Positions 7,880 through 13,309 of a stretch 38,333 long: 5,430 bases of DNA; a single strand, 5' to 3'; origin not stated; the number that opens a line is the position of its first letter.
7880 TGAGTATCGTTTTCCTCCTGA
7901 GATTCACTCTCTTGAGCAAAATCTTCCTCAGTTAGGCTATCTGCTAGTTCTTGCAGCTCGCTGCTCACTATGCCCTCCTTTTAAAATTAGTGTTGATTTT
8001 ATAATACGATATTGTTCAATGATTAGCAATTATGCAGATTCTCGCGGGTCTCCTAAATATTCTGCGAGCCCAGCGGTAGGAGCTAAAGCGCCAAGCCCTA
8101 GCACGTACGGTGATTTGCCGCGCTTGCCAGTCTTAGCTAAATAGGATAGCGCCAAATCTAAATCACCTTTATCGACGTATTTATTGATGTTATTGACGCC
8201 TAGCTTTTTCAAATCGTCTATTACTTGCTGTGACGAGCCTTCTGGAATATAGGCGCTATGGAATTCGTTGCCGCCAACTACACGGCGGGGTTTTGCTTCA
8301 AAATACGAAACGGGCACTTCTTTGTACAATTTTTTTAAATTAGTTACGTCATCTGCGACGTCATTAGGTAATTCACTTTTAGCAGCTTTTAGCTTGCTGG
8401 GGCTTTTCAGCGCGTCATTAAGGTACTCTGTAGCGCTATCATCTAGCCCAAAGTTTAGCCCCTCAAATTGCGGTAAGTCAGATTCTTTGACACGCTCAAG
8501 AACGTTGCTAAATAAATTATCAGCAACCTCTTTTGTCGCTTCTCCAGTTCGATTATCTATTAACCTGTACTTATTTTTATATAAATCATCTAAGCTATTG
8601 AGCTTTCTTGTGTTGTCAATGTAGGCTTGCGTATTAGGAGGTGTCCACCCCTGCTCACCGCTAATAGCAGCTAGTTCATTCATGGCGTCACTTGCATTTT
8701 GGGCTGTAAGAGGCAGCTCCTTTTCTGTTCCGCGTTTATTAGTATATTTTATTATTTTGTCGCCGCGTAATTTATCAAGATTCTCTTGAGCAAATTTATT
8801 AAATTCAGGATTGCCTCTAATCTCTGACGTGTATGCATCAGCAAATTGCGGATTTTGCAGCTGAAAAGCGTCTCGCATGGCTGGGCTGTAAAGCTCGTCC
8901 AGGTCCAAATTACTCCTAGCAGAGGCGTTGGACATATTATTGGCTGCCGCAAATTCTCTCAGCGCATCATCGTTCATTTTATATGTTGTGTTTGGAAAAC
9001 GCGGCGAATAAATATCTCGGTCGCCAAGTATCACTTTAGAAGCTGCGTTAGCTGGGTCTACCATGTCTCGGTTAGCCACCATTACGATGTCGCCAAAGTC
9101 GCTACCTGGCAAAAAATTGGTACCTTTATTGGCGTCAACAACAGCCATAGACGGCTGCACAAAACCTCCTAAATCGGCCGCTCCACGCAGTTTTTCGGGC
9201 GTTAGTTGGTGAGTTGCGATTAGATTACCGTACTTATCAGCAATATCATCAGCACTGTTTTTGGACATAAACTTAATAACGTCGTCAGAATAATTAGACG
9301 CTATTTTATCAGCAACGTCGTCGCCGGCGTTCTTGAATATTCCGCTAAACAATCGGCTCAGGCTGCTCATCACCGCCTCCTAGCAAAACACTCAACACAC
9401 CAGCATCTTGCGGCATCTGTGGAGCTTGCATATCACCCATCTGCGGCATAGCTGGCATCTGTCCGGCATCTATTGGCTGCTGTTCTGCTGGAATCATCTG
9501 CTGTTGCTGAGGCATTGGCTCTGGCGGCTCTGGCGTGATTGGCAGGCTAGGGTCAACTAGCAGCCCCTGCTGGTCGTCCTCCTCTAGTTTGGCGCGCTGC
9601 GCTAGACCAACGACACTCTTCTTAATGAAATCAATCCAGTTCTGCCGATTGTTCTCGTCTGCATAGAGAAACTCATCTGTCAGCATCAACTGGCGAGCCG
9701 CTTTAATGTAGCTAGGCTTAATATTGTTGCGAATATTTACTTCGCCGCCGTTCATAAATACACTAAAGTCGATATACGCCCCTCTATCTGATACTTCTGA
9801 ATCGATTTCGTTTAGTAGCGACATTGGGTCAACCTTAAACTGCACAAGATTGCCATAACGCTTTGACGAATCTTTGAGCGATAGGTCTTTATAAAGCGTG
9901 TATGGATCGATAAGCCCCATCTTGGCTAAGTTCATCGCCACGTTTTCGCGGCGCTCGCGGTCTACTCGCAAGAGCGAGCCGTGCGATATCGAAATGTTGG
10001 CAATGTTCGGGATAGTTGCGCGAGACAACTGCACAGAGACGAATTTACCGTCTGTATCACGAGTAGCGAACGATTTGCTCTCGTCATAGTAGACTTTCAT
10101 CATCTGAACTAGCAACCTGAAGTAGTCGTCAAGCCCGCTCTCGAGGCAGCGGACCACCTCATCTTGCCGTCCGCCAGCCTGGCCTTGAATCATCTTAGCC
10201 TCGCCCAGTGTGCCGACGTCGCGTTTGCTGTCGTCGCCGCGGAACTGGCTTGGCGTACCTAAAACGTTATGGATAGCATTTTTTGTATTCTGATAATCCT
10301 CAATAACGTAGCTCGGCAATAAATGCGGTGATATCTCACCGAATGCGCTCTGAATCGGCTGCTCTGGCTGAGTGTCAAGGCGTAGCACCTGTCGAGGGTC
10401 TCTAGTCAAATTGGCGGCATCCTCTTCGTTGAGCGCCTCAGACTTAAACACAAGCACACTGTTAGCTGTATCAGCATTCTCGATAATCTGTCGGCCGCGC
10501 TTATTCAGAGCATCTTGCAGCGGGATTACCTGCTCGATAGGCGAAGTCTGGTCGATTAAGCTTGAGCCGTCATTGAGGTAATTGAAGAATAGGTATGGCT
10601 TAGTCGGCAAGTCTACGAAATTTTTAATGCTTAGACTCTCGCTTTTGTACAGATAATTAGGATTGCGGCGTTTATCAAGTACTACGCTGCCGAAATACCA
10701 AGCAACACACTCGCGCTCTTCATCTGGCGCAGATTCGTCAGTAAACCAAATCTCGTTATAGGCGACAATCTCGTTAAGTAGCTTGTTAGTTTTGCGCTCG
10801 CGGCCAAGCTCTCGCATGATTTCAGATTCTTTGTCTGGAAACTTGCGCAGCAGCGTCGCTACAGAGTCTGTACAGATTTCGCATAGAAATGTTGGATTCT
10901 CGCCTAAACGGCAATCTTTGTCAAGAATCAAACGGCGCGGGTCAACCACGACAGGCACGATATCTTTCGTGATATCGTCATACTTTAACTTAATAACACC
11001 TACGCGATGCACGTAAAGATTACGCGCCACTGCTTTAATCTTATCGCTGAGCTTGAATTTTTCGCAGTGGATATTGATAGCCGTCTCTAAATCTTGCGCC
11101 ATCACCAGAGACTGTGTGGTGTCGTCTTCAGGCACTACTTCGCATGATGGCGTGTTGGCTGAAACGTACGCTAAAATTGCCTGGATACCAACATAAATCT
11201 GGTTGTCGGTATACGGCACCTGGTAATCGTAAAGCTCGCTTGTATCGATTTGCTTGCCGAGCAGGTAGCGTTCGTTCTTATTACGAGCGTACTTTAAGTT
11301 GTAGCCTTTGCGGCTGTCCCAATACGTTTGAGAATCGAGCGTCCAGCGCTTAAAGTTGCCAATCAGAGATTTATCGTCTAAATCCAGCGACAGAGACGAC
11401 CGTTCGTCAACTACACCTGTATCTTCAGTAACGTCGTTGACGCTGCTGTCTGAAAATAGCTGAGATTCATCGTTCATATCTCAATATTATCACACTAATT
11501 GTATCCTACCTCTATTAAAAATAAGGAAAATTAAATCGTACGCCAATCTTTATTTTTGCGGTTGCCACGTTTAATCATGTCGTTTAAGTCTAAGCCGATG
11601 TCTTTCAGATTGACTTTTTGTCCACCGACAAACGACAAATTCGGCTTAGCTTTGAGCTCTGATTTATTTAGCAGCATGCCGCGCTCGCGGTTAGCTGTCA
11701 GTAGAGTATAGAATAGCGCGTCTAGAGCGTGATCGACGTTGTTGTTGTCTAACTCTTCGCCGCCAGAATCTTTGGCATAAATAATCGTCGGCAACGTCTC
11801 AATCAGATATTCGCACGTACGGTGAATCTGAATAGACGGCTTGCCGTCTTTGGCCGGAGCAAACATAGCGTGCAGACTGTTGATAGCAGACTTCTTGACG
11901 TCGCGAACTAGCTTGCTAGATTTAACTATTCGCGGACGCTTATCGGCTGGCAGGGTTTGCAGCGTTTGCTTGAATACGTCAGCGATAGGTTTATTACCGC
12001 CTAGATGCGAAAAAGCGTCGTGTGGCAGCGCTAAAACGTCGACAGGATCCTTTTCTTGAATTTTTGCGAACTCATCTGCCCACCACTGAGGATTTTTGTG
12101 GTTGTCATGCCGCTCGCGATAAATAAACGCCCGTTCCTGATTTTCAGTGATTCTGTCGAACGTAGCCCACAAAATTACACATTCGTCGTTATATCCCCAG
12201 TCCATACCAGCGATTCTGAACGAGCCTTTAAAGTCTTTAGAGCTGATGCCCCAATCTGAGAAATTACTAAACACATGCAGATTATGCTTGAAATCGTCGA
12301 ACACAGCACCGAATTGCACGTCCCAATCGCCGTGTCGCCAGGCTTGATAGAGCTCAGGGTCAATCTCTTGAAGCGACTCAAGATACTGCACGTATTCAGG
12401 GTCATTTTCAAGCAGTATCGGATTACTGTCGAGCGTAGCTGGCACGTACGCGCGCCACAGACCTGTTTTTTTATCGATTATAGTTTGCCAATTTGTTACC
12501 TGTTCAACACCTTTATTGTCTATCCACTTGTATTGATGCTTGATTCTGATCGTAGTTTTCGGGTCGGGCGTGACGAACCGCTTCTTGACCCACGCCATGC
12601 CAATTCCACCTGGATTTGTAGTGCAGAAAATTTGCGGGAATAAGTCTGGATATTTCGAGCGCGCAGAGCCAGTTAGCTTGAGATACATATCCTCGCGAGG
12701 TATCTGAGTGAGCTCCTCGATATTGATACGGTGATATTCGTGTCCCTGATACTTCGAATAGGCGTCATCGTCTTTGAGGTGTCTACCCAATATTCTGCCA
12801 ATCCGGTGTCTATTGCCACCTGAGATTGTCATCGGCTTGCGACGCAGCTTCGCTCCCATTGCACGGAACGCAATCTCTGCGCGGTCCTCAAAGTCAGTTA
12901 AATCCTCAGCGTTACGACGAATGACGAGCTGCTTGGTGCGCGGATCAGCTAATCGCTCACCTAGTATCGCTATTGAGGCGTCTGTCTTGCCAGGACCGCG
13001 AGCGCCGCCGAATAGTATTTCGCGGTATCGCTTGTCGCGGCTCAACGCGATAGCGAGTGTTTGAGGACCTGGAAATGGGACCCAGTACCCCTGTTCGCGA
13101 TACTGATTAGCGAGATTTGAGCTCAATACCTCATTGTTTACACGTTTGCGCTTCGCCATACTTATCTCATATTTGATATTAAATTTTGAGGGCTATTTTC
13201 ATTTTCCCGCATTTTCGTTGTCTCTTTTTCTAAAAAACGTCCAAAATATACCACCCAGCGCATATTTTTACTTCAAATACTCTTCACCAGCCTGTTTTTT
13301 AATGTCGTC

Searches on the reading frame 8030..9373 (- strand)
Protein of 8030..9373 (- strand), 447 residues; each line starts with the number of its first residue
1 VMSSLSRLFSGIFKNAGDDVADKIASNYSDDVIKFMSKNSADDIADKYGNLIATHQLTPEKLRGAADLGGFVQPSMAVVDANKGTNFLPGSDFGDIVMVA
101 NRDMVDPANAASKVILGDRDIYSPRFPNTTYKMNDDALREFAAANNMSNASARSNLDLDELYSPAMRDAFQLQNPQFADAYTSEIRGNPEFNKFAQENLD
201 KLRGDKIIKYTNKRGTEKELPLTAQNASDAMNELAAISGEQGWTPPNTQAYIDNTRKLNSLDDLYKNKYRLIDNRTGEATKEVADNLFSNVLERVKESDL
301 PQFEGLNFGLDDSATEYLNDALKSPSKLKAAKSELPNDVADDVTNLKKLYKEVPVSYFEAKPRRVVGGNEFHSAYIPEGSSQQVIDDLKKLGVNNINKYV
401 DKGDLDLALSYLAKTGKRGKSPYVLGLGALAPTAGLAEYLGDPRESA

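Call 21: search_protein_families(library=phrogs, proteins=[window:8030-9373:-], max_evalue=0.001)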
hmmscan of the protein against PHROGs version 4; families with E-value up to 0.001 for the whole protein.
window:8030-9373:- (447 aa): 1 family
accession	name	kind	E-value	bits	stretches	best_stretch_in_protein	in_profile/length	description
phrog_22978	-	unknown function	2e-13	49.1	2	225-395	1689-1866/3513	-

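Call 81: search_protein_families(library=pfam, proteins=[window:8030-9373:-], max_evalue=0.001)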
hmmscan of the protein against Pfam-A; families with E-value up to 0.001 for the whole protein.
window:8030-9373:- (447 aa): 1 family
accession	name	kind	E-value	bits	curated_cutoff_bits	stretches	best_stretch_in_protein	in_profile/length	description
PF18814.6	PBECR5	-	1.2e-16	61.8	25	1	47-146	12-105/239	phage-Barnase-EndoU-ColicinE5/D-RelE like nuclease5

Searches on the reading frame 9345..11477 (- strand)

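Call 21: search_protein_families(library=phrogs, proteins=[window:9345-11477:-], max_evalue=0.001)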
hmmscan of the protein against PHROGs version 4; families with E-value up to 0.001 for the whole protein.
window:9345-11477:- (710 aa): 3 families
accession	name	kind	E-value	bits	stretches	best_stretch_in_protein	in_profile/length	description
phrog_156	-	head and packaging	2.7e-17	63.4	1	64-488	32-485/681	portal protein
phrog_332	-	connector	1.3e-05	24.8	1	130-447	110-412/560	head-tail adaptor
phrog_1216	-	head and packaging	0.00022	20.9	1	154-484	191-530/714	portal protein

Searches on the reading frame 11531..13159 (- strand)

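Call 21: search_protein_families(library=phrogs, proteins=[window:11531-13159:-], max_evalue=0.001)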
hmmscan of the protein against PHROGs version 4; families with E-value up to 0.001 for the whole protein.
window:11531-13159:- (542 aa): 5 families
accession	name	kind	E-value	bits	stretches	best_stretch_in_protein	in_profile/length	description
phrog_2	-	head and packaging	4.5e-36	125.9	1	27-498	265-597/807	terminase large subunit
phrog_979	-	head and packaging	5.6e-25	89.1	1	20-282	145-409/642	terminase large subunit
phrog_5653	-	head and packaging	9e-11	42.9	1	277-496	1-187/199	terminase large subunit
phrog_3717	-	head and packaging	5.4e-07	30.3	1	146-216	128-195/277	terminase large subunit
phrog_10250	-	head and packaging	0.00014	22.7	1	265-487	4-213/228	terminase large subunit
